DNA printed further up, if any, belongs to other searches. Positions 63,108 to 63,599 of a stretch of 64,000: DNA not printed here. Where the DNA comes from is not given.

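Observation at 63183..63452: Single histone-fold protein (bacterial histone) with a strong promoter and RBS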

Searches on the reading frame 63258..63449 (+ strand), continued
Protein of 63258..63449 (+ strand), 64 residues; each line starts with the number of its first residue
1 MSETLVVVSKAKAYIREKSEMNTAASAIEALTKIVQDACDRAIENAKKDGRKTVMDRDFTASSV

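Call 35: list_cluster_members(proteins=[P0001, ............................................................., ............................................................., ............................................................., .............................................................])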
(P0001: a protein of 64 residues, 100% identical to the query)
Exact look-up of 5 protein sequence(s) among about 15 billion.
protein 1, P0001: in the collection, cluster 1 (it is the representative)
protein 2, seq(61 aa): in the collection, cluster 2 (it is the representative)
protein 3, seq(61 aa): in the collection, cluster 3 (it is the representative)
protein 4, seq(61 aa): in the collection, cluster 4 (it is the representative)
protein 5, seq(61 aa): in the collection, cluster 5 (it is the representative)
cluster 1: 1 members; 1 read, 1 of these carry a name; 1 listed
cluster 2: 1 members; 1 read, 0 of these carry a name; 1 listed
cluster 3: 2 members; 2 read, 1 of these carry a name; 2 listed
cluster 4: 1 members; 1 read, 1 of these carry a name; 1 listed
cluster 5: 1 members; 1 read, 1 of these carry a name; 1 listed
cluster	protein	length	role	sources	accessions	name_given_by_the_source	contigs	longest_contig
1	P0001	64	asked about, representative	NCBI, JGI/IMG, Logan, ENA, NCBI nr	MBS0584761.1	MAG: hypothetical protein JSR76_00470 [Verrucomicrobia bacterium] | histone H3/H4 | hypothetical protein [Verrucomicrobiota bacterium]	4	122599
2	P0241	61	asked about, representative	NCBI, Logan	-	-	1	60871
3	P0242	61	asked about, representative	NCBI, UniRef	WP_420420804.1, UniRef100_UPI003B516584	hypothetical protein [Simkania sp.] | hypothetical protein n=1 Tax=Simkania sp. TaxID=34094 RepID=UPI003B516584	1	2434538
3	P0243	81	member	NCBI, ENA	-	-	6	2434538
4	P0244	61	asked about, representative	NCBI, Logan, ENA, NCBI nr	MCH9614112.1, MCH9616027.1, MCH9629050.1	MAG: hypothetical protein SP1CHLAM54_11240 [Chlamydiia bacterium] | hypothetical protein [Chlamydiia bacterium]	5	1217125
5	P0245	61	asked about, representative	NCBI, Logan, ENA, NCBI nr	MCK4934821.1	MAG: hypothetical protein KAR79_04460 [Simkaniaceae bacterium] | hypothetical protein [Simkaniaceae bacterium]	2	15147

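Call 50: search_protein_families(library=phrogs, proteins=[window:63258-63449:+], max_evalue=1)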
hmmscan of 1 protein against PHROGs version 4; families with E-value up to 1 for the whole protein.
seq(64 aa): 1 family
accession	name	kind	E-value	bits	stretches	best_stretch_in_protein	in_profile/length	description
phrog_17930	-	unknown function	0.12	13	1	19-57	45-83/243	-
